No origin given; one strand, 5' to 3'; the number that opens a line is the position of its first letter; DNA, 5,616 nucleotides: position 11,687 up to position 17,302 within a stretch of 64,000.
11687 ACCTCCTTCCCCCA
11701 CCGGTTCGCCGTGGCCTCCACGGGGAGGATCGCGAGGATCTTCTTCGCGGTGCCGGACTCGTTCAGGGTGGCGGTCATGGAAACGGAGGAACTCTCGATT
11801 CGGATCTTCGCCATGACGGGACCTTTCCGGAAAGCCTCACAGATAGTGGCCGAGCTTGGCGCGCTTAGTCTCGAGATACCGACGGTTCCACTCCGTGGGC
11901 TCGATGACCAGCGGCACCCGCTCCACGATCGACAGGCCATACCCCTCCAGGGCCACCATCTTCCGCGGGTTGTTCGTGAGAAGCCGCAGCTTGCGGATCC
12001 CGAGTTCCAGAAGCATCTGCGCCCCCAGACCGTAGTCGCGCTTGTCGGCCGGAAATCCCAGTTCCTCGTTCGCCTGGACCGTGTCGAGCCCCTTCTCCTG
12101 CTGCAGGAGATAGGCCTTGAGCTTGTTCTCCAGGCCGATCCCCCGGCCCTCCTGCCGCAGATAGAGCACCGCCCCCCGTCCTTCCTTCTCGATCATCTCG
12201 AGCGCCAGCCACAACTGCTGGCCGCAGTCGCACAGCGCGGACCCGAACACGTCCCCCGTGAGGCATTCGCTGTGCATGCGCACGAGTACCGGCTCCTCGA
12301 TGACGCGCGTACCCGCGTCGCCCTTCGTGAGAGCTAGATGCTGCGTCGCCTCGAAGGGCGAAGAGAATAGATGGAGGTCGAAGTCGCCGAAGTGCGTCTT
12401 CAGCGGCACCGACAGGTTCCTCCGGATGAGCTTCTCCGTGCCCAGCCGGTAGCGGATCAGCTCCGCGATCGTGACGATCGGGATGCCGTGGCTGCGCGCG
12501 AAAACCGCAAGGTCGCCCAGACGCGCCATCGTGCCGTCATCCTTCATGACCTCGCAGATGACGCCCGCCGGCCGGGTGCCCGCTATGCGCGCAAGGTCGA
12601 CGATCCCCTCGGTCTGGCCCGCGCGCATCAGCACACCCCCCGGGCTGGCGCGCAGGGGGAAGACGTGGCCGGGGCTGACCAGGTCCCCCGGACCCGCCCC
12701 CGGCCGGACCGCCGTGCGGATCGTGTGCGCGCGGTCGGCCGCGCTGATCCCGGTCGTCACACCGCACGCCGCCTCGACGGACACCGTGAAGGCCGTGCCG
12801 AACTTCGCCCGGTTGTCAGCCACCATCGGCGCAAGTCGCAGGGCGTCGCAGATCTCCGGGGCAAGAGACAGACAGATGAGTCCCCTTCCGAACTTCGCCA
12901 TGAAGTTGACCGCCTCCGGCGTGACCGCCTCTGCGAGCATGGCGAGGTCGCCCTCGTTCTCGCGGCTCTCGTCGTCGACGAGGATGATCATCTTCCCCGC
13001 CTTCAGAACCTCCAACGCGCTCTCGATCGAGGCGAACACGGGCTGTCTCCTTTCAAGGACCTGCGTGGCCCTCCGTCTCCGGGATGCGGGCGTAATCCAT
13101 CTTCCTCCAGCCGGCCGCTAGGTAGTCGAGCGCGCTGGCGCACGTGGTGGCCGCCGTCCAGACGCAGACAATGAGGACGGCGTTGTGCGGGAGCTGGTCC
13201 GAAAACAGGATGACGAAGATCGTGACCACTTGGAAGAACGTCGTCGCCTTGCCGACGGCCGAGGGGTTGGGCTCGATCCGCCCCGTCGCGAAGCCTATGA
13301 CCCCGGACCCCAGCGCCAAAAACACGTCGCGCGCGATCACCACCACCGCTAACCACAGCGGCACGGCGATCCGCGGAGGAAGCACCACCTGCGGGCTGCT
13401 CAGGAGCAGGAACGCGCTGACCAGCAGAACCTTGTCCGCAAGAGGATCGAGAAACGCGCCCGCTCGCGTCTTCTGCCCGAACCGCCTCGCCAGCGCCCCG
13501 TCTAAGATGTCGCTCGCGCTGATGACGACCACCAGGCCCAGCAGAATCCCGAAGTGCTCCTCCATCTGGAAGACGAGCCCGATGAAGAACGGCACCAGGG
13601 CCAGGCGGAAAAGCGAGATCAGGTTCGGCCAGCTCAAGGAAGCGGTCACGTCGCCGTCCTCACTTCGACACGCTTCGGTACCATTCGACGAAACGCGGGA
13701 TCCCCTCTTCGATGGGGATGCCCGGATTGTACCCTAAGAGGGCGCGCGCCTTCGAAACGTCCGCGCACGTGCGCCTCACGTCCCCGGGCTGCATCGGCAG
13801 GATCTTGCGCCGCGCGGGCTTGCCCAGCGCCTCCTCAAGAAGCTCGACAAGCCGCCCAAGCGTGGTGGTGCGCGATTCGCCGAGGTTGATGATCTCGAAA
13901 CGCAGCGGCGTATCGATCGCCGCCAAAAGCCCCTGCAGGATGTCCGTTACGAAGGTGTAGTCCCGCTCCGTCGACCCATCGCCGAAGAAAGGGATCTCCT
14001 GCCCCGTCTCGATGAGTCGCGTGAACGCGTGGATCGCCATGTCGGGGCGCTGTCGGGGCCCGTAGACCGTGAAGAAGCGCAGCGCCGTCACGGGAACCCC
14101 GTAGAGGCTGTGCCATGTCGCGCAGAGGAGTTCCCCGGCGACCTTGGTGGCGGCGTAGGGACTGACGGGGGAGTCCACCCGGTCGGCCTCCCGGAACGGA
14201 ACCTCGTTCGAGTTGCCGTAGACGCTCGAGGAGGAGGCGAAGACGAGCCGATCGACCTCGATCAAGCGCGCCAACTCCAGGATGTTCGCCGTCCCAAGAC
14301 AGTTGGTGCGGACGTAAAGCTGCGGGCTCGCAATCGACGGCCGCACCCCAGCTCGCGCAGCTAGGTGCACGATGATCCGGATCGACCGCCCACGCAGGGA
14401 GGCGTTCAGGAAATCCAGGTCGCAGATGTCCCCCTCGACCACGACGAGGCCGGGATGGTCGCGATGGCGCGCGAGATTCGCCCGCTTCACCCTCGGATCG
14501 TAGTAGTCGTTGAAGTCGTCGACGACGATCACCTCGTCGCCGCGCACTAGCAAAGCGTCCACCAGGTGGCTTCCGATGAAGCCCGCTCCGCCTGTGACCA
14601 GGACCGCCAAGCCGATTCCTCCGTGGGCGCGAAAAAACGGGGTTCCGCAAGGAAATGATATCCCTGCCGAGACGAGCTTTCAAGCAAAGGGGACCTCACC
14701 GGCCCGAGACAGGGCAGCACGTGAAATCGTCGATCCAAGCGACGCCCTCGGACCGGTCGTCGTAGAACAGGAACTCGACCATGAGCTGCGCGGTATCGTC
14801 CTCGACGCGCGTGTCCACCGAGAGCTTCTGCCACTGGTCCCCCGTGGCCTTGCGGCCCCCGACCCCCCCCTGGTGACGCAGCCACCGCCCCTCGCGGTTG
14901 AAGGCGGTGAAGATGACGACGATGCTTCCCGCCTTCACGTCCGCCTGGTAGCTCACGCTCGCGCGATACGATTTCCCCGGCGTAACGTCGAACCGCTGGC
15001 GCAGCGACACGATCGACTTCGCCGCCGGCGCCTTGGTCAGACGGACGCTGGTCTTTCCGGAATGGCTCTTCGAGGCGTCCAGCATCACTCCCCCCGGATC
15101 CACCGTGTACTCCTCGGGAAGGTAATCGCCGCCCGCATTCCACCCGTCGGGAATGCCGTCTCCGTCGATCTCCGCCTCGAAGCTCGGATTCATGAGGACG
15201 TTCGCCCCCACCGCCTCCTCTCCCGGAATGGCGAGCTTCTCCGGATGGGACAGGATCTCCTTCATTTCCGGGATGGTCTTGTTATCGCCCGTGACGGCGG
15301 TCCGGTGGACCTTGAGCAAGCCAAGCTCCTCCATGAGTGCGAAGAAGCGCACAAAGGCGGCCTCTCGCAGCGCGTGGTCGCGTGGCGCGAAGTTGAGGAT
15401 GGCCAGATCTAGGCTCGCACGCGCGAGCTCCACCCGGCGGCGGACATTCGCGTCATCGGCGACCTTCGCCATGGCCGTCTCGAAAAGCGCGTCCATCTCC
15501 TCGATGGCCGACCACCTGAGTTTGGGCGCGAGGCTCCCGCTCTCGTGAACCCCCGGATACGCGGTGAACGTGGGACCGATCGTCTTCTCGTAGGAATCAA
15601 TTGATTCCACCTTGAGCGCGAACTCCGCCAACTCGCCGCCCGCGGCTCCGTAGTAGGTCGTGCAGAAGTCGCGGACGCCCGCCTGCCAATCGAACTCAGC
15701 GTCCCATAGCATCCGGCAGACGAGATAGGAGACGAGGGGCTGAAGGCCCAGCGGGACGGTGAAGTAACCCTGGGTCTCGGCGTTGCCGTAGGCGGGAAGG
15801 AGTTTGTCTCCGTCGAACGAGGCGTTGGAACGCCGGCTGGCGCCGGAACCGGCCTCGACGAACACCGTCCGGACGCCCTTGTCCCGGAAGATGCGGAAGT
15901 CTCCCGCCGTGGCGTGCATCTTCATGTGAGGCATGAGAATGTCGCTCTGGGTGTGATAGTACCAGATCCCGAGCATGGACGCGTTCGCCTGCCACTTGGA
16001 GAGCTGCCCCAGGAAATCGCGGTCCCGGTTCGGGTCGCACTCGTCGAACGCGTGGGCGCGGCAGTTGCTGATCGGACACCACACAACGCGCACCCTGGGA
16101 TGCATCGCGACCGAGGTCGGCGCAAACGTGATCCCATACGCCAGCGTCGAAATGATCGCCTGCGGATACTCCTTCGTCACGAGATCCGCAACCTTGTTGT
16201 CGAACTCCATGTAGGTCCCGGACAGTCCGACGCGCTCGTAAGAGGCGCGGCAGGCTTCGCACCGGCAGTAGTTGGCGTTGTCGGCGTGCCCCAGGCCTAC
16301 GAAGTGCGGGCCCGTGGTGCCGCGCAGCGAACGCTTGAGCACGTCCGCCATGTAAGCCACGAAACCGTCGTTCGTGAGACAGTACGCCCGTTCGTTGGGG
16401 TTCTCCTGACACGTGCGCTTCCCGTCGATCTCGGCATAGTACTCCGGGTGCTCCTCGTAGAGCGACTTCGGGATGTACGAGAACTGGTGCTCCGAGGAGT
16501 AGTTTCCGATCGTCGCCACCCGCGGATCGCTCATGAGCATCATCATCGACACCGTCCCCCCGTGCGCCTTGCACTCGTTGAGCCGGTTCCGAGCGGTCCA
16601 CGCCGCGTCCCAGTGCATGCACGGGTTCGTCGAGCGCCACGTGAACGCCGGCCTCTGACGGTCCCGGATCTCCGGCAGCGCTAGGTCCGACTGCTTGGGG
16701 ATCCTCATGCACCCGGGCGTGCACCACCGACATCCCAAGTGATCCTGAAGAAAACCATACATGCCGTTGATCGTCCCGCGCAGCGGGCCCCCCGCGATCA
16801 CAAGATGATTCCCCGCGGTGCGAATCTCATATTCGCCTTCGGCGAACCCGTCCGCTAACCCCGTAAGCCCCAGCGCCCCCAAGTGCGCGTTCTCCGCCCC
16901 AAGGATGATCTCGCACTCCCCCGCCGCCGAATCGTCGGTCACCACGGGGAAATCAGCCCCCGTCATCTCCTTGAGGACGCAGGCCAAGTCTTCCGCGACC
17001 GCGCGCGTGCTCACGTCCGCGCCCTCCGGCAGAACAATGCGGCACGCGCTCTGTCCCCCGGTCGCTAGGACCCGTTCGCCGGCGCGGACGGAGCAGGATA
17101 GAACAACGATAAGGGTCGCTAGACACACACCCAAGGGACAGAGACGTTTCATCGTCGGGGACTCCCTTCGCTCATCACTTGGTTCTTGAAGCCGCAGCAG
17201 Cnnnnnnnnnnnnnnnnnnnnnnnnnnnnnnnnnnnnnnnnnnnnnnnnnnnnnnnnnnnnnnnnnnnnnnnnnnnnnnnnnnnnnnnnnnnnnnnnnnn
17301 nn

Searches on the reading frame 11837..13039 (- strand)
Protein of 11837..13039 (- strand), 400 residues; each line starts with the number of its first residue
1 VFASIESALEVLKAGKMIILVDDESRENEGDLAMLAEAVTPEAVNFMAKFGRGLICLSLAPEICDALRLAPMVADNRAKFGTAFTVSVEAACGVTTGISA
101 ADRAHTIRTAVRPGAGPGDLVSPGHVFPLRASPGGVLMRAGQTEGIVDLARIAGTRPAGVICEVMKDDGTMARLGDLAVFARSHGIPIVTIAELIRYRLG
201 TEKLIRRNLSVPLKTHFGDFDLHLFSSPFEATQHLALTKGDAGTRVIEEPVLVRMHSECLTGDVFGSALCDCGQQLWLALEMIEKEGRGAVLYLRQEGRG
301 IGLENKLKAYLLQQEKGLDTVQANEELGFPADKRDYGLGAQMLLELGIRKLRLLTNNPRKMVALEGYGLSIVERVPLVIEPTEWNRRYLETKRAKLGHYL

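Call 10: search_protein_families(library=pfam, proteins=[window:11837-13039:-], max_evalue=0.001)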
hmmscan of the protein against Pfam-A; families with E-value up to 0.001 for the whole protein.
window:11837-13039:- (400 aa): 2 families
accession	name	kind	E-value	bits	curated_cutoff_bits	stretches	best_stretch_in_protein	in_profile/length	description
PF00926.24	DHBP_synthase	-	1.5e-81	272.9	26.4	1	6-197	1-191/191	3,4-dihydroxy-2-butanone 4-phosphate synthase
PF00925.25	GTP_cyclohydro2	-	4.8e-69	231.6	23.3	1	210-376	5-165/165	GTP cyclohydrolase II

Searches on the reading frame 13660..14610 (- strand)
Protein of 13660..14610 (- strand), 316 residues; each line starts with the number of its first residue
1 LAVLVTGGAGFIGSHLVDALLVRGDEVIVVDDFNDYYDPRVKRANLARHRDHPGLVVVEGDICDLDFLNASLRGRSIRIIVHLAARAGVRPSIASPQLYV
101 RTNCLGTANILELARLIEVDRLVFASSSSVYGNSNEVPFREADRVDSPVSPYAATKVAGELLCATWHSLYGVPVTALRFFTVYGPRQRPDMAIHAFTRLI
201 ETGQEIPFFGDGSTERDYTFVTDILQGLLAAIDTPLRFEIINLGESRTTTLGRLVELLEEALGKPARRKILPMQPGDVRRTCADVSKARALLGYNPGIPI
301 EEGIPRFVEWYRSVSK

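Call 10: search_protein_families(library=pfam, proteins=[window:13660-14610:-], max_evalue=0.001)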
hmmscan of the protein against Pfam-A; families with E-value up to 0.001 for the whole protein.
window:13660-14610:- (316 aa): 8 families
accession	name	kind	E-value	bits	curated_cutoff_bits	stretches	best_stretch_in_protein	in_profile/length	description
PF16363.11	GDP_Man_Dehyd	-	1.9e-59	202.2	27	1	4-305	1-330/332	GDP-mannose 4,6 dehydratase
PF01370.27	Epimerase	-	2.8e-58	197.6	20.9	1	3-244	1-240/240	NAD dependent epimerase/dehydratase family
PF01073.25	3Beta_HSD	-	1.4e-21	77.2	22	1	4-224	1-221/280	3-beta hydroxysteroid dehydrogenase/isomerase family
PF04321.23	RmlD_sub_bind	-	3.9e-14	52.8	27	1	1-232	1-197/287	RmlD substrate binding domain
PF07993.18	NAD_binding_4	-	1.1e-13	51.4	20.1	1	5-201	1-231/258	Male sterility protein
PF02719.21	Polysacc_synt_2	-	5.6e-13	49.2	20.2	1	3-167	1-153/293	Polysaccharide biosynthesis protein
PF13460.12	NAD_binding_10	-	6.5e-08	33.1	27.2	1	7-156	1-124/184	NAD(P)H-binding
PF08659.16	KR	-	0.00022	21.6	22.6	1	3-137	3-147/180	KR domain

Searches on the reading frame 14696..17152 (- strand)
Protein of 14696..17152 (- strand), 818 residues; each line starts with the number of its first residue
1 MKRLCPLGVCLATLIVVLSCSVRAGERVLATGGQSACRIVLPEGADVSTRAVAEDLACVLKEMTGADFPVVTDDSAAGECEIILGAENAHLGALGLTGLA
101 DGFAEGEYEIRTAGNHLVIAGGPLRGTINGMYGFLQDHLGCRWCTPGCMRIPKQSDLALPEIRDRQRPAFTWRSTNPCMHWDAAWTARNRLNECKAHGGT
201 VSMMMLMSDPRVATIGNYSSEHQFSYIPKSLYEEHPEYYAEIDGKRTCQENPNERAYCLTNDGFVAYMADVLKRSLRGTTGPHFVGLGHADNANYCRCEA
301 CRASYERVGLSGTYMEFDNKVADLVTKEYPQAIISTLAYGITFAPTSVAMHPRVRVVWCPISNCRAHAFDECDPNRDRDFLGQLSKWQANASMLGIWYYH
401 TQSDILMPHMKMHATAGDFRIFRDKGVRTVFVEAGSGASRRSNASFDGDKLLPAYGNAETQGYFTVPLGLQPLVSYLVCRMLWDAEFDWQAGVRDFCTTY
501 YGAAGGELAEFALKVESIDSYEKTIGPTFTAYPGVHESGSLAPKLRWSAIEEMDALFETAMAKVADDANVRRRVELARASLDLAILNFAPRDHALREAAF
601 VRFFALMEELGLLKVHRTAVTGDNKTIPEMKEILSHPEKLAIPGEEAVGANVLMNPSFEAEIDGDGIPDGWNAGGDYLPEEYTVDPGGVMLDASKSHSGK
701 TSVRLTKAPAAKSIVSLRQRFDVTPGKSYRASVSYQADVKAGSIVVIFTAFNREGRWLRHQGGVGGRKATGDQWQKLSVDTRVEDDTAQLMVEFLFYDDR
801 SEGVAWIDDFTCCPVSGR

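Call 10: search_protein_families(library=pfam, proteins=[window:14696-17152:-], max_evalue=0.001)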
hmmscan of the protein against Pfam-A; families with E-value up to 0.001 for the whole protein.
window:14696-17152:- (818 aa): 2 families
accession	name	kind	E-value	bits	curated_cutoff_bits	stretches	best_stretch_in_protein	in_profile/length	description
PF16126.11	DUF4838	-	4.9e-55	187.4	26.6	1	143-510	1-322/325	Domain of unknown function (DUF4838)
PF02018.23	CBM_4_9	-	2.7e-05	25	25.9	1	650-793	1-130/136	Carbohydrate binding domain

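Call 68: search_protein_families(library=padloc, proteins=[window:14696-17152:-], max_evalue=0.01)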
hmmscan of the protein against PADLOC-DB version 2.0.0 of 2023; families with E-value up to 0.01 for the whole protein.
window:14696-17152:- (818 aa): 0 families
